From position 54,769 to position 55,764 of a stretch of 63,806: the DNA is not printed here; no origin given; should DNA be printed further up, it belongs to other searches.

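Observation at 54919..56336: Uncharacterised two-gene cassette (soluble protein + N-terminally anchored membrane protein) in a defence-island context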

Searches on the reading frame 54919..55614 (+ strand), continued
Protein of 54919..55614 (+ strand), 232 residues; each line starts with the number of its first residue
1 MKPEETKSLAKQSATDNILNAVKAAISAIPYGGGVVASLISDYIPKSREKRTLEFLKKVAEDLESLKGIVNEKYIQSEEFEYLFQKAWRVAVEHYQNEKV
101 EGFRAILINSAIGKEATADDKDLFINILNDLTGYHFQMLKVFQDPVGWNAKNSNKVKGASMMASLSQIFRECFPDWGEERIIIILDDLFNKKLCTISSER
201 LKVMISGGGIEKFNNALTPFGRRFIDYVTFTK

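Call 52: search_protein_families(library=pfam, proteins=[P0103, P0052, P0185, P0176, P0076, P0067, P0062, P0166, P0133, P0136], max_evalue=0.1)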
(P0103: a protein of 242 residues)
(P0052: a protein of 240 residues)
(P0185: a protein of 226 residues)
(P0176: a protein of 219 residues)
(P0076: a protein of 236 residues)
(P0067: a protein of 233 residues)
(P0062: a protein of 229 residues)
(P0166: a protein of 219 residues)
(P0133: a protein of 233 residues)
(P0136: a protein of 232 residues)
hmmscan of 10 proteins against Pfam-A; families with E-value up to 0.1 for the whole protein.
P0103 (242 aa): 3 families
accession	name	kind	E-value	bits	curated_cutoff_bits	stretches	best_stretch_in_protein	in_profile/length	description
PF14337.13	Abi_alpha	-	0.0086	16.5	29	1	103-198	50-147/196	Abortive infection alpha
PF24987.1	HEAT_EF3_N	-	0.011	16.2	32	1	86-143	85-142/169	EF3 N-terminal HEAT repeat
PF06005.17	ZapB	-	0.076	13.9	31.5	0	52-74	7-29/71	Cell division protein ZapB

P0052 (240 aa): 1 family
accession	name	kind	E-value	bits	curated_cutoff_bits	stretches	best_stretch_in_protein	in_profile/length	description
PF11836.14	Phage_TAC_11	-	0.064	13.8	27.8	0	59-111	19-71/96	Phage tail tube protein, GTA-gp10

P0185 (226 aa): 2 families
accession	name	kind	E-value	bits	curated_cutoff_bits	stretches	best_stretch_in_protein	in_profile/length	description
PF14337.13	Abi_alpha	-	0.0073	16.8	29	1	44-131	8-93/196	Abortive infection alpha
PF12277.13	DUF3618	-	0.039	14.7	24.9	1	44-64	17-37/47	Protein of unknown function (DUF3618)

P0176 (219 aa): 0 families

P0076 (236 aa): 1 family
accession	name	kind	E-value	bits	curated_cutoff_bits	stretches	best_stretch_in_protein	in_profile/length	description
PF14337.13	Abi_alpha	-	9.2e-06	26.2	29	1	58-200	3-146/196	Abortive infection alpha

P0067 (233 aa): 0 families

P0062 (229 aa): 1 family
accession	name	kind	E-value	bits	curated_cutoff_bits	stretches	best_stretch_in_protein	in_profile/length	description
PF14337.13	Abi_alpha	-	0.006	17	29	0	83-153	34-106/196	Abortive infection alpha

P0166 (219 aa): 0 families

P0133 (233 aa): 0 families

P0136 (232 aa): 1 family
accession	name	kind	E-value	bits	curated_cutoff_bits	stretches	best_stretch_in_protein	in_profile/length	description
PF12443.13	AKNA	-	0.0079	17.2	28.1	1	53-107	39-93/99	AT-hook-containing transcription factor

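Call 57: find_encoding_contigs(protein=P0003, flank=5000, max_places=2)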
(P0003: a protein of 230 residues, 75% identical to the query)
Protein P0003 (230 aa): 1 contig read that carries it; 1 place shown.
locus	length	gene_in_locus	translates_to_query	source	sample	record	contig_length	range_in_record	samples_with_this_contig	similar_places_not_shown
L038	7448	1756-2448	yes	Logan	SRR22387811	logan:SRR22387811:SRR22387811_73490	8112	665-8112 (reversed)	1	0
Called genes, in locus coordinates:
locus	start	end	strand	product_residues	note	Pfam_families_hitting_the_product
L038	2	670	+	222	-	?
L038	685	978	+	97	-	-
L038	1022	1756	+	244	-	PF05066:HARE-HTH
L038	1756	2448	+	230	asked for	-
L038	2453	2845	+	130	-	-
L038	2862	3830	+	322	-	-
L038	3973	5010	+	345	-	PF02661:Fic, PF12802:MarR_2 (weak), PF13412:HTH_24 (weak)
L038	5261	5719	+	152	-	PF22381:Staph_reg_Sar_Rot (weak), PF12802:MarR_2 (faint), PF01047:MarR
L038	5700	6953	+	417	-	PF00083:Sugar_tr (weak), PF07690:MFS_1, PF13347:MFS_2 (faint), PF05977:MFS_3, PF07690:MFS_1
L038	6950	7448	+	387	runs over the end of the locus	?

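Call 58: find_encoding_contigs(protein=P0019, flank=5000, max_places=2)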
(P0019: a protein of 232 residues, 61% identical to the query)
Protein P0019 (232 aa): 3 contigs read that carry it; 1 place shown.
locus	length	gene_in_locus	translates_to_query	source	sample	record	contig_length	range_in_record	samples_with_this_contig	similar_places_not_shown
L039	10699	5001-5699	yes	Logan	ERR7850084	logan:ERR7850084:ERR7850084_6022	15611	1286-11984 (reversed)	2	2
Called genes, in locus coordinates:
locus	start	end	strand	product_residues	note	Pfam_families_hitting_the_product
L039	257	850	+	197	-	-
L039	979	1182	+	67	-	PF01381:HTH_3, PF13443:HTH_26 (weak)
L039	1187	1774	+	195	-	PF00239:Resolvase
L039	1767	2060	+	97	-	PF01807:Zn_ribbon_DnaG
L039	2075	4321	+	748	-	PF08275:DNAG_N, PF13155:Toprim_2, PF13362:Toprim_3 (weak)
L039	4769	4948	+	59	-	-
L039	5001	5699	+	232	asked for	-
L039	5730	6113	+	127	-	-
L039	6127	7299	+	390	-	-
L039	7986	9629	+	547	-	-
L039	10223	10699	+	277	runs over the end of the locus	-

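Call 68: search_protein_families(library=pfam, proteins=[L038:2862-3827:+, L038:2453-2842:+, L039:5730-6110:+, L039:6127-7296:+, L014:1112-1936:+, L005:1486-1983:+, L027:1605-2192:+, L038:1022-1753:+], max_evalue=0.5)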
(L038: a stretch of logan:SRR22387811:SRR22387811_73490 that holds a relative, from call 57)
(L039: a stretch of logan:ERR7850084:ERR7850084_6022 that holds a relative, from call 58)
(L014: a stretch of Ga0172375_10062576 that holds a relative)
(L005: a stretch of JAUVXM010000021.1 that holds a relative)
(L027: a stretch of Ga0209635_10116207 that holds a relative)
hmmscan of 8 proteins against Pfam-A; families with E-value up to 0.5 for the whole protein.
L038:2862-3827:+ (322 aa): 2 families
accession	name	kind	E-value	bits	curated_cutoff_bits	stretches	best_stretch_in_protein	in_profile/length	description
PF05014.21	Nuc_deoxyrib_tr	-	0.0086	16.6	28.8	1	70-116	53-101/117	Nucleoside 2-deoxyribosyltransferase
PF06214.17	SLAM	-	0.14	12.6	25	1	140-218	51-122/125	Signaling lymphocytic activation molecule (SLAM) protein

L038:2453-2842:+ (130 aa): 0 families

L039:5730-6110:+ (127 aa): 0 families

L039:6127-7296:+ (390 aa): 0 families

L014:1112-1936:+ (275 aa): 2 families
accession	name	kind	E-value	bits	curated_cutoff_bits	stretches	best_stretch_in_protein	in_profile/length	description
PF18052.6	Rx_N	-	0.1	13.1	27.7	0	191-226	9-47/93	Rx N-terminal domain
PF14528.11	LAGLIDADG_3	-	0.19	12.4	22.5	0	8-30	28-50/82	LAGLIDADG-like domain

L005:1486-1983:+ (166 aa): 0 families

L027:1605-2192:+ (196 aa): 0 families

L038:1022-1753:+ (244 aa): 3 families
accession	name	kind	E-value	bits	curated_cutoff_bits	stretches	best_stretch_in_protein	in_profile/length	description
PF05066.19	HARE-HTH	-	1.4e-16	61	25.9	1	3-72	2-68/71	HB1, ASXL, restriction endonuclease HTH domain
PF11645.14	PDDEXK_5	-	0.00076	20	26.1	1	101-201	5-112/138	PD-(D/E)XK endonuclease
PF08967.16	ENCP4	-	0.093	13.3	31.4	0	48-104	13-69/81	Putative type 4B encapsulin shell protein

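Call 73: search_solved_structures(query=A3, max_evalue=10)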
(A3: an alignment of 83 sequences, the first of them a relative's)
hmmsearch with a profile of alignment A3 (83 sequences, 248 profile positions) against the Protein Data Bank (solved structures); distinct sequences matched with E-value up to 10: 10.
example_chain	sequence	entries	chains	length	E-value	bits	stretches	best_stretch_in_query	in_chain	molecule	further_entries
7fdp_A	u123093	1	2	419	0.021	17.2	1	14-72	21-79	Insecticidal protein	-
4xng_A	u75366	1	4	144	0.026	16.8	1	36-81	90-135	Uncharacterized protein MG218.1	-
7jty_B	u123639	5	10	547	0.069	15.5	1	53-102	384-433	Glucosidase 2 subunit beta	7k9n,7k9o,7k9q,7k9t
7kad_B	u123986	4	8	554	0.07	15.5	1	53-102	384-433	Glucosidase 2 subunit beta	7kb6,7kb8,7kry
9k7z_A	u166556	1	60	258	0.091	15.1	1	59-104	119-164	Cage-i53-Zn1-HEHE-16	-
6mbc_B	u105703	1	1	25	0.17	14.2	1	62-83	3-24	dF4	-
8d43_B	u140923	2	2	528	0.25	13.7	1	54-102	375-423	Glucosidase 2 subunit beta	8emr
3x0u_A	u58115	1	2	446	0.56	12.5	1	25-76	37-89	Uncharacterized protein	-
9lc0_M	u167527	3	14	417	2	10.7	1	125-164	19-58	Gp64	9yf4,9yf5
5cwg_A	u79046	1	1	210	3.2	10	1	61-105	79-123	Designed helical repeat protein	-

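Call 78: fold_search(model_id=the predicted structure, library=viral)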
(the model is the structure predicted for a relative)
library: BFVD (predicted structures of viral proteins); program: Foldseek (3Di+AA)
matches with E <= 10: 58; with E <= 0.001: 0
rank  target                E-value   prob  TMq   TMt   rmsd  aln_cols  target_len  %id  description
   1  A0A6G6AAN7            8.1e-01  0.15  0.23  0.18  20.2       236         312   10  Uncharacterized protein [Borely moumouvirus]
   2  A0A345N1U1            1.1e+00  0.13  0.21  0.15  16.3       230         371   12  (no name in the UniProt tables at hand)
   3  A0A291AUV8            1.2e+00  0.60  0.41  0.42   6.4       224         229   12  (no name in the UniProt tables at hand)
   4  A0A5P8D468            1.9e+00  0.05  0.13  0.13  22.6       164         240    8  DUF7217 domain-containing protein [Pectobacterium phage Wc4]
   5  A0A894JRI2            3.5e+00  0.04  0.18  0.14  19.4       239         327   13  (no name in the UniProt tables at hand)
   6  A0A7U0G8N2            3.8e+00  0.03  0.16  0.16  16.0       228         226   14  (no name in the UniProt tables at hand)
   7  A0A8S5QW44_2          4.2e+00  0.04  0.21  0.08  18.3       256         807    9  Tail tape measure [Siphoviridae sp. ctzSN25]
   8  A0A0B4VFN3            4.2e+00  0.01  0.11  0.04  28.1       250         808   14  Uncharacterized protein [Tipula oleracea nudivirus]
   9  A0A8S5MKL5            4.4e+00  0.08  0.26  0.32  18.4       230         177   10  Uncharacterized protein [Siphoviridae sp. ctrpg19]
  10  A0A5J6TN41            4.4e+00  0.04  0.15  0.09  13.7       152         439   11  (no name in the UniProt tables at hand)
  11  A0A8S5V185            4.4e+00  0.02  0.14  0.08  27.4       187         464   13  Hint domain-containing protein [Siphoviridae sp. ct3r22]
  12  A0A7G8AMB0            4.8e+00  0.07  0.16  0.18  10.3       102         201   14  (no name in the UniProt tables at hand)
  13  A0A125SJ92            4.8e+00  0.06  0.19  0.28  12.2       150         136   17  (no name in the UniProt tables at hand)
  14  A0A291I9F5            5.1e+00  0.06  0.15  0.17   9.2        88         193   19  Uncharacterized protein [Lactobacillus phage LpeD]
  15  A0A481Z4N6            5.1e+00  0.03  0.15  0.17  15.4       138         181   14  Uncharacterized protein [Pithovirus LCPAC101]
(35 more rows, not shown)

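Call 84: search_protein_families(library=pfam, alignment_id=A5, max_evalue=0.00001)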
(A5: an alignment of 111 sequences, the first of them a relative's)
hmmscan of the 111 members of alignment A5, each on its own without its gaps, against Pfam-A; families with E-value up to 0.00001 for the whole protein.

A. member 1, L001:1028-2887:- (620 aa): 2 families
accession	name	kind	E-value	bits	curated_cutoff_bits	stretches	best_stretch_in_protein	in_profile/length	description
PF00144.29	Beta-lactamase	-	2.8e-34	119.2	27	1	319-593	15-306/329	Beta-lactamase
PF06452.16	CBM9_1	-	5.3e-08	33.4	23.4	1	41-203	1-158/185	Carbohydrate family 9 binding domain-like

B. families by the number of members that match (of 111 scanned): 89 families (the first 25 are shown)
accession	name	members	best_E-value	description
PF01381.28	HTH_3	3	5.6e-11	Helix-turn-helix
PF01555.25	N6_N4_Mtase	2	4e-45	DNA methylase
PF00144.29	Beta-lactamase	2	3.7e-43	Beta-lactamase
PF00239.26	Resolvase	2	3.6e-42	Resolvase, N terminal domain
PF07693.20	KAP_NTPase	2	2.3e-30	KAP family P-loop domain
PF02661.23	Fic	2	2.1e-22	Fic/DOC family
PF12844.13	HTH_19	2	2.3e-08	Helix-turn-helix domain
PF13560.12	HTH_31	2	4.5e-08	Helix-turn-helix domain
PF00326.27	Peptidase_S9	2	1e-07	Prolyl oligopeptidase family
PF12802.13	MarR_2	2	1e-06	MarR family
PF03030.21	H_PPase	1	3.8e-263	Inorganic H+ pyrophosphatase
PF00171.27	Aldedh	1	3e-161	Aldehyde dehydrogenase family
PF13651.11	EcoRI_methylase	1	5.8e-127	Adenine-specific methyltransferase EcoRI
PF22124.2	Glyco_hydro_95_cat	1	2.2e-119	Glycosyl hydrolase family 95 catalytic domain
PF06245.16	DUF1015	1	6.9e-105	Protein of unknown function (DUF1015)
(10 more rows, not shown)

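Call 85: search_protein_families(library=padloc, alignment_id=A5, max_evalue=0.00001)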
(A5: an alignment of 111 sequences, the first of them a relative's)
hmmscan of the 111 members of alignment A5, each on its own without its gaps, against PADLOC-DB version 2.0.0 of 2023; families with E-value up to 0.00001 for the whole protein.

A. member 1, L001:1028-2887:- (620 aa): 0 families

B. families by the number of members that match (of 111 scanned): 165 families (the first 25 are shown)
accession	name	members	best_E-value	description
PDLC02926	HTH_VI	3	1.4e-10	-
PDLC04134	mad2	3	1.2e-06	mads_2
PDLC03645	MTase_III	2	2.1e-75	Type III methyltransferase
PDLC03354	MTase_II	2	1.1e-67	Type II methyltransferase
PDLC03642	MTase_III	2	3.4e-66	Type III methyltransferase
PDLC03644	MTase_III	2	1.1e-57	Type III methyltransferase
PDLC03634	MTase_III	2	7.2e-56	Type III methyltransferase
PDLC03639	MTase_III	2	5.5e-53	Type III methyltransferase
PDLC03339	MTase_II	2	6.7e-48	Type II methyltransferase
PDLC03636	MTase_III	2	9e-48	Type III methyltransferase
PDLC03300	MTase_II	2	5.2e-47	Type II methyltransferase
PDLC03641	MTase_III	2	1.7e-44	Type III methyltransferase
PDLC03640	MTase_III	2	1.5e-41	Type III methyltransferase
PDLC03635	MTase_III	2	1.5e-41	Type III methyltransferase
PDLC03633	MTase_III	2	1.4e-40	Type III methyltransferase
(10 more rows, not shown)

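Call 89: search_dna_similar(query=window:54919-55614:+, collection=plasmids, mode=protein, max_evalue=0.001)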
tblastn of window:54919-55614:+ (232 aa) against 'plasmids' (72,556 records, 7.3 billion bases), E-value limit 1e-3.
Records with a match: 5; places in all: 5; records where one place covers at least 80% of the query: 2.
Best place of each record, by identity: <60% 5.
By first word of the organism name: Vibrio 2; Brevibacterium 1; Agreia 1; Planktothrix 1.
By predicted mobility (MOB-suite, as given by PLSDB): non-mobilizable 4; mobilizable 1.
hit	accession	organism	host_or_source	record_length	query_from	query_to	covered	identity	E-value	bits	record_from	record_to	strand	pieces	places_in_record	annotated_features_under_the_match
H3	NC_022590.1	Brevibacterium sp. Ap13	-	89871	11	231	95%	23.0%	2e-6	55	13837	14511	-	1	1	hypothetical protein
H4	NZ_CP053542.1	Vibrio europaeus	Argopecten purpuratus,Shellfish hatchery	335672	10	189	78%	27.1%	3e-7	58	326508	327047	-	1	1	hypothetical protein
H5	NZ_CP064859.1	Vibrio europaeus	shellfish hatchery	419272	10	189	78%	27.1%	3e-7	58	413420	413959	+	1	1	hypothetical protein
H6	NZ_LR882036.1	Agreia sp. COWG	acid mine drainage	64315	12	228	94%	19.8%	7e-4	47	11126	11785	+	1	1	hypothetical protein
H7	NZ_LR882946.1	Planktothrix agardhii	-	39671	2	144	62%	28.5%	2e-10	67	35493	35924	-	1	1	hypothetical protein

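Call 90: get_annotated_region(hit=H4, flank=4000)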
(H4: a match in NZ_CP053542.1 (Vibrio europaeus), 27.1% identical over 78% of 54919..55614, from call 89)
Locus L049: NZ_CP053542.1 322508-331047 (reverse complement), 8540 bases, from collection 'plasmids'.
description: Vibrio europaeus strain NPI-1 plasmid pVEu, complete sequence
organism: Vibrio europaeus (NCBI taxid 300876)
taxonomy: Bacteria; Pseudomonadota; Gammaproteobacteria; Vibrionales; Vibrionaceae; Vibrio; Vibrio europaeus
host: -; source: Argopecten purpuratus,Shellfish hatchery; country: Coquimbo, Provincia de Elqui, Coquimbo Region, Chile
typing (MOB-suite, as given by PLSDB): non-mobilizable
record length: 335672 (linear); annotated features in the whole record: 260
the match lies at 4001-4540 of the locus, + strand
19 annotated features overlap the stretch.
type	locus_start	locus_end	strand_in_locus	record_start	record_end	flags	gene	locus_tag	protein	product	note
CDS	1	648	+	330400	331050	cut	-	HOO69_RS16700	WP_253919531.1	hypothetical protein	-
CDS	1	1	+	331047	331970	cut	-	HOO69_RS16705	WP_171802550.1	hypothetical protein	-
CDS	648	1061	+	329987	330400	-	-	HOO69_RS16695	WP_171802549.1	hypothetical protein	-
CDS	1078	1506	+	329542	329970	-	-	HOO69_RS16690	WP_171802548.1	M15 family metallopeptidase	-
CDS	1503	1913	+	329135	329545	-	-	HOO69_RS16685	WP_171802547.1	hypothetical protein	-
CDS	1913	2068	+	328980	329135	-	-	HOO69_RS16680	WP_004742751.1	hypothetical protein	-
CDS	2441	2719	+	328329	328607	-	-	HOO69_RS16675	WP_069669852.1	hypothetical protein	-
CDS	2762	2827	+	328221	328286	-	-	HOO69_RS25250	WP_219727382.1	DUF3265 domain-containing protein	-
CDS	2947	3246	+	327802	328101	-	-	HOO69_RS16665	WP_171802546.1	hypothetical protein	-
CDS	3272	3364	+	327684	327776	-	-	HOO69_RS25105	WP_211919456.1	DUF3265 domain-containing protein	-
CDS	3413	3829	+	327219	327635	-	-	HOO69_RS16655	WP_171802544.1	hypothetical protein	-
CDS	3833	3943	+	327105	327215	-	-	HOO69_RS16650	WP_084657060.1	DUF3265 domain-containing protein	-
CDS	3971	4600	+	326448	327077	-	-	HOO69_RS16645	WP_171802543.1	hypothetical protein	-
CDS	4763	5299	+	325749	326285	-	-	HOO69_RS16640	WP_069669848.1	hypothetical protein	-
CDS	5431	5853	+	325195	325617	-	-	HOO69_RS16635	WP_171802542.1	hypothetical protein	-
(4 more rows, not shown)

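Call 91: get_annotated_region(hit=H7, flank=4000)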
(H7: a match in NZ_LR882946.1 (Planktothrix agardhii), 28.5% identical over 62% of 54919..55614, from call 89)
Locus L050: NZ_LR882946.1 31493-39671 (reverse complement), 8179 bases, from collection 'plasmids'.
description: Planktothrix agardhii strain No.365 plasmid p2
organism: Planktothrix agardhii (NCBI taxid 1160)
taxonomy: Bacteria; Cyanobacteriota; Cyanophyceae; Oscillatoriales; Microcoleaceae; Planktothrix; Planktothrix agardhii
host: -; source: -; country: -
typing (MOB-suite, as given by PLSDB): non-mobilizable
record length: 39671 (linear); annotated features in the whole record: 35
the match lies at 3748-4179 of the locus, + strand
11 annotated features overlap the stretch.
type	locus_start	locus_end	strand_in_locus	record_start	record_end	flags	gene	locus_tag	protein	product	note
CDS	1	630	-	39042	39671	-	-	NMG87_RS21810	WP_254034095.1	reverse transcriptase N-terminal domain-containing protein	-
CDS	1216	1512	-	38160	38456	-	-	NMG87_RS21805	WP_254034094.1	hypothetical protein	-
CDS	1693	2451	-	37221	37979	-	-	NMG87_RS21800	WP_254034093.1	hypothetical protein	-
CDS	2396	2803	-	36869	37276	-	-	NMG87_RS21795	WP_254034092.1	hypothetical protein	-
CDS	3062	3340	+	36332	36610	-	-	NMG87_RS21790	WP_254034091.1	hypothetical protein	-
CDS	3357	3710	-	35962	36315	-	-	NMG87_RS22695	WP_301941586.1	excalibur calcium-binding domain-containing protein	-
CDS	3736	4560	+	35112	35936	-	-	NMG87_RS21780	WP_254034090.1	hypothetical protein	-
CDS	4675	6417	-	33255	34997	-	-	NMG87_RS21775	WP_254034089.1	pentapeptide repeat-containing protein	-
CDS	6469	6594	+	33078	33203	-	-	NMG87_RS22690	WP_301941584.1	hypothetical protein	-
CDS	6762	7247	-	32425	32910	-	-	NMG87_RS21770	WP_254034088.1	C-type lectin domain-containing protein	-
CDS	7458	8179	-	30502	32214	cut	-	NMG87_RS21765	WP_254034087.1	site-specific integrase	GO:0015074 - DNA integration [Evidence IEA]; GO:0006310 - DNA recombination [Evidence IEA]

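Call 92: get_annotated_region(hit=H3, flank=4000)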
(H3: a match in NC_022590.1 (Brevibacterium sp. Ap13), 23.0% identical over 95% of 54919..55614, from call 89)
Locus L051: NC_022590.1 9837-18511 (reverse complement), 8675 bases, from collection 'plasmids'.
description: Brevibacterium sp. Ap13 plasmid pAP13, complete sequence
organism: Brevibacterium sp. Ap13 (NCBI taxid 1406197)
taxonomy: Bacteria; Actinomycetota; Actinomycetes; Micrococcales; Brevibacteriaceae; Brevibacterium; Brevibacterium sp. Ap13
host: -; source: -; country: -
typing (MOB-suite, as given by PLSDB): mobilizable; replicon rep_cluster_1353; relaxase MOBP
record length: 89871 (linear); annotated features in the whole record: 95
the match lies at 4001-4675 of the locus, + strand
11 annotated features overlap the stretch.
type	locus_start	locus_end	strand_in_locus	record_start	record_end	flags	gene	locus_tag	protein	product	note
CDS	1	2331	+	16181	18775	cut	-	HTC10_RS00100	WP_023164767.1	hypothetical protein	-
CDS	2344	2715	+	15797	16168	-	-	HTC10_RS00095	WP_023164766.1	metalloregulator ArsR/SmtB family transcription factor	GO:0006355 - regulation of DNA-templated transcription [Evidence IEA]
CDS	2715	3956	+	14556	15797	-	-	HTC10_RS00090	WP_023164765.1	MFS transporter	GO:0055085 - transmembrane transport [Evidence IEA]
CDS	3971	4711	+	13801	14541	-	-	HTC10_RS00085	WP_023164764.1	hypothetical protein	-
CDS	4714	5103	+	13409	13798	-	-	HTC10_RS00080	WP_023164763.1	hypothetical protein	-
CDS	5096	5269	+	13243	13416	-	-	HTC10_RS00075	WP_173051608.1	hypothetical protein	-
CDS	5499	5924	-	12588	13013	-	umuD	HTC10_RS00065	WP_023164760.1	translesion error-prone DNA polymerase V autoproteolytic subunit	-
CDS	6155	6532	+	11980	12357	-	-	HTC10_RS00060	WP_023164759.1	hypothetical protein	-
CDS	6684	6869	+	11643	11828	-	-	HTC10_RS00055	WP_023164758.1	hypothetical protein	-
CDS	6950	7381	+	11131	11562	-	-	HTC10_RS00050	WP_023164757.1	hypothetical protein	-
CDS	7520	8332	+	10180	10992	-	-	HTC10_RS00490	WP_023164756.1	endonuclease domain-containing protein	-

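Call 101: find_encoding_contigs(protein=P0016, flank=5000, max_places=2)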
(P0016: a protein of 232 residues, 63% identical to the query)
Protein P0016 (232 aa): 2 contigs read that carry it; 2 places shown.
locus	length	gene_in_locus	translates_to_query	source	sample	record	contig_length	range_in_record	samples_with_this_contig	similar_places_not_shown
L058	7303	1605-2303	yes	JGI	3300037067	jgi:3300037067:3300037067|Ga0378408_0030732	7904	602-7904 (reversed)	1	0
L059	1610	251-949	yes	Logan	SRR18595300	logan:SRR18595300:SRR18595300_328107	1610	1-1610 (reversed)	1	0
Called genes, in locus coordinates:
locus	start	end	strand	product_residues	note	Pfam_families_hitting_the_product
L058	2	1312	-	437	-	?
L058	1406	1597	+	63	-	PF12844:HTH_19, PF13443:HTH_26, PF13560:HTH_31, PF01381:HTH_3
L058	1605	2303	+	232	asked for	-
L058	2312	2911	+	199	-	-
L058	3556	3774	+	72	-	-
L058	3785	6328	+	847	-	-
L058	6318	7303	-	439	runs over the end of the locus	PF01555:N6_N4_Mtase, PF01170:UPF0020 (faint), PF01555:N6_N4_Mtase (weak)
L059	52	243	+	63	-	PF12844:HTH_19, PF13443:HTH_26, PF13560:HTH_31, PF01381:HTH_3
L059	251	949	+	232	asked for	-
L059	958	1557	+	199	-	-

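Call 102: find_encoding_contigs(protein=P0021, flank=5000, max_places=2)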
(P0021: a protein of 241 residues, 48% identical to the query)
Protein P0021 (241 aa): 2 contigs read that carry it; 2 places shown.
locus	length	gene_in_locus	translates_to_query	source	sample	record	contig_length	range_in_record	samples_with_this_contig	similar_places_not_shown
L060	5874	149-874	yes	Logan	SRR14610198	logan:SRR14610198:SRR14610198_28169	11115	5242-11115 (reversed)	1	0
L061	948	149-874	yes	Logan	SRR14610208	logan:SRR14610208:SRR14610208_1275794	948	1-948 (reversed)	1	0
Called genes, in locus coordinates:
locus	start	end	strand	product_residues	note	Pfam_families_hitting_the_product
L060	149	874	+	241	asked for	-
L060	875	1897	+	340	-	PF22823:MrpR_C_cat (faint), PF02899:Phage_int_SAM_1 (faint), PF13102:Phage_int_SAM_5, PF00589:Phage_integrase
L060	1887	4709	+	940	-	PF07693:KAP_NTPase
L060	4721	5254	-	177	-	PF10107:Endonuc_Holl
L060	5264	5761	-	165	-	PF10107:Endonuc_Holl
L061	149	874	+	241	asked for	-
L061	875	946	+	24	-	?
